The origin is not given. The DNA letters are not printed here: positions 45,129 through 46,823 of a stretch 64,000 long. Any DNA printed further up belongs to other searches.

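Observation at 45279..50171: Orphan DNA methyltransferase followed by a TPM-domain coiled-coil protein, PspA and a small ORF, next to tRNA-Arg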

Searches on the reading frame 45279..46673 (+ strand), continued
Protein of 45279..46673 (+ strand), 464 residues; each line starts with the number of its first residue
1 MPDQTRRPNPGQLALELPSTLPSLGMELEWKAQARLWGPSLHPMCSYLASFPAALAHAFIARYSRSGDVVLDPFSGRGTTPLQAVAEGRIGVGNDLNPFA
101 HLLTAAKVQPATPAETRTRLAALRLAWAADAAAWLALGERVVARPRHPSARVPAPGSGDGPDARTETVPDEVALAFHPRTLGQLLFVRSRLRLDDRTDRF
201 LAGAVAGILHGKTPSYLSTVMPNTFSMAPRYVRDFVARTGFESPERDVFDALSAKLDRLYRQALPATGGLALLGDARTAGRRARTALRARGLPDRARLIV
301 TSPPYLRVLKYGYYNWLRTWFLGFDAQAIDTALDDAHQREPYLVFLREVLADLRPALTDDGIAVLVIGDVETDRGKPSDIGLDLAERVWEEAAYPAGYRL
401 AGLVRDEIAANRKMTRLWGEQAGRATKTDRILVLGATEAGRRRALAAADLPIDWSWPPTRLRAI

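Call 49: get_annotated_region(hit=H2, flank=4000)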
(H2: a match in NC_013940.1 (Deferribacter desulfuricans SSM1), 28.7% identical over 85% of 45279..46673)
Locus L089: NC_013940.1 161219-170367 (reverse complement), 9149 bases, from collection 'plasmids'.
description: Deferribacter desulfuricans SSM1 megaplasmid pDF308, complete sequence
organism: Deferribacter desulfuricans SSM1 (NCBI taxid 639282)
taxonomy: Bacteria; Deferribacterota; Deferribacteres; Deferribacterales; Deferribacteraceae; Deferribacter; Deferribacter desulfuricans; Deferribacter desulfuricans SSM1
host: -; source: -; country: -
typing (MOB-suite, as given by PLSDB): non-mobilizable; replicon rep_cluster_145; mating-pair formation MPF_I
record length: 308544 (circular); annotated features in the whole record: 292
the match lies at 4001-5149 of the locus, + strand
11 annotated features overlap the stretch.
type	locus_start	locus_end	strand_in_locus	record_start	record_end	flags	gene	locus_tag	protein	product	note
CDS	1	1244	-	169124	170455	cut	-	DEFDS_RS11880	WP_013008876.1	RNA-guided endonuclease TnpB family protein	-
CDS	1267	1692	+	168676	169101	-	tnpA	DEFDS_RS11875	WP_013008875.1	IS200/IS605 family transposase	-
CDS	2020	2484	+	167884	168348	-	-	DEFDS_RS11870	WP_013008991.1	chemotaxis protein CheX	-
CDS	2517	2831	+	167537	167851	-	-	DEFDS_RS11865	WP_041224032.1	hypothetical protein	-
CDS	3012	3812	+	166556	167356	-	-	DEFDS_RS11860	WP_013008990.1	hypothetical protein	-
CDS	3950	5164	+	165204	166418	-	-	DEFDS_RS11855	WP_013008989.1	DNA methyltransferase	GO:0006306 - DNA methylation [Evidence IEA]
CDS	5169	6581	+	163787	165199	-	-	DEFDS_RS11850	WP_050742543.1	DUF87 domain-containing protein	-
CDS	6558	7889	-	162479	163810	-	-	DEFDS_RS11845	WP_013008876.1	RNA-guided endonuclease TnpB family protein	-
CDS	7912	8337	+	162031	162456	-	tnpA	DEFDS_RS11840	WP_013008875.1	IS200/IS605 family transposase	-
CDS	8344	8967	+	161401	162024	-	-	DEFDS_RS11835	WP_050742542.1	ATP-binding protein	-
CDS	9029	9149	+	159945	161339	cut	-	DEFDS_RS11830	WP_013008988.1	DNA double-strand break repair nuclease NurA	-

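Call 50: get_annotated_region(hit=H1, flank=4000)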
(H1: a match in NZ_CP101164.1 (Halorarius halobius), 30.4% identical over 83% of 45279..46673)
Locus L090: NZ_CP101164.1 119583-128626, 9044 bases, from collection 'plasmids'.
description: Halorarius halobius strain ZY10 plasmid unnamed3, complete sequence
organism: Halorarius halobius (NCBI taxid 2962671)
taxonomy: Archaea; Euryarchaeota; Halobacteria; Halobacteriales; Haloarculaceae; Halorarius; Halorarius halobius
host: -; source: cell culture,salt; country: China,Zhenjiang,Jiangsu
typing (MOB-suite, as given by PLSDB): non-mobilizable
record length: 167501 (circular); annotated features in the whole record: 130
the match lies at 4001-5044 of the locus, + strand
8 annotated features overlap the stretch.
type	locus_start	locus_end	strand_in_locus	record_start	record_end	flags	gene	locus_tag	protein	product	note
CDS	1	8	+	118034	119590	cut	-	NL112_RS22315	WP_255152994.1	hypothetical protein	-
CDS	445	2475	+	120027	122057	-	-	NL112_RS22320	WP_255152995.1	DUF87 domain-containing protein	-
CDS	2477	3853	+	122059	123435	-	-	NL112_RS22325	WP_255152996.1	hypothetical protein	-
CDS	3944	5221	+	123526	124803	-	-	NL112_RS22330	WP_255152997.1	DNA methyltransferase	-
CDS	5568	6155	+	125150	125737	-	-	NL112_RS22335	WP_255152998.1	helix-turn-helix domain-containing protein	-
CDS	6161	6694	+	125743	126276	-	-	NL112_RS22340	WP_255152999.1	hypothetical protein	-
CDS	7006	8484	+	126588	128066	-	-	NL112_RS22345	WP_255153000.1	AAA family ATPase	-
CDS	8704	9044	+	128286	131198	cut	-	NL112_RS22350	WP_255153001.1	VWA domain-containing protein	-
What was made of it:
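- Distant plasmid relatives (28-30% identity) sit next to DUF87/HerA-like ATPases and NurA (calls 49, 50).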

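Call 51: get_annotated_region(hit=H10, flank=3000)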
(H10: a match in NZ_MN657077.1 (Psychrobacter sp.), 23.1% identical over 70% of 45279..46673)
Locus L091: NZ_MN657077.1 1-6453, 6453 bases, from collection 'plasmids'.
description: Psychrobacter sp. strain ANT_P39B plasmid pA39BP3, complete sequence
organism: Psychrobacter sp. (NCBI taxid 56811)
taxonomy: Bacteria; Pseudomonadota; Gammaproteobacteria; Moraxellales; Moraxellaceae; Psychrobacter; Psychrobacter sp.
host: -; source: -; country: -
typing (MOB-suite, as given by PLSDB): non-mobilizable
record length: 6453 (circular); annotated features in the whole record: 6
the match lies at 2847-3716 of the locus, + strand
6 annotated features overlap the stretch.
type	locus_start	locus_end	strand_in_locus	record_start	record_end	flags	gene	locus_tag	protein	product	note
CDS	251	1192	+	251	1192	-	repM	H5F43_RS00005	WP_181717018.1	replication initiation protein RepM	GO:0006270 - DNA replication initiation [Evidence IEA]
CDS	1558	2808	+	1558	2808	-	-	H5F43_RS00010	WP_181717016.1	hypothetical protein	-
CDS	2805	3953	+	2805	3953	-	-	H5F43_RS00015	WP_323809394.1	DNA methyltransferase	GO:0006306 - DNA methylation [Evidence IEA]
CDS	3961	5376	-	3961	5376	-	-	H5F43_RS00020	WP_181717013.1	hypothetical protein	-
CDS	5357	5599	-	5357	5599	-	-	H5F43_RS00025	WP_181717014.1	helix-turn-helix transcriptional regulator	-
CDS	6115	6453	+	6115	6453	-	-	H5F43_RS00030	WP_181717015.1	hypothetical protein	-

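Call 65: find_related_loci(query=window:45279-46673:+, collection=viral_contigs, flank=5000)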
Query window:45279-46673:+ (464 aa) in viral_contigs; peptide patterns used: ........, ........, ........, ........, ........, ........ (x = any residue, [..] = any of these).
15 stretches matched a pattern; 1 encode a relative of the query (tblastn E <= 1e-3); 1 distinct loci.
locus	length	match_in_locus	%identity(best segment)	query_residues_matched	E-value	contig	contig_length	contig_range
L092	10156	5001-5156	42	46-97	2e-6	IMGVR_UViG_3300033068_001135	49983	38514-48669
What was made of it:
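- On tRNA-linked genomic island: No integrase lies nearby, and there are no viral relatives (call 65).
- There are no viral relatives (call 65).
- Tried and rejected: It has no close relatives in viral contigs (call 65).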
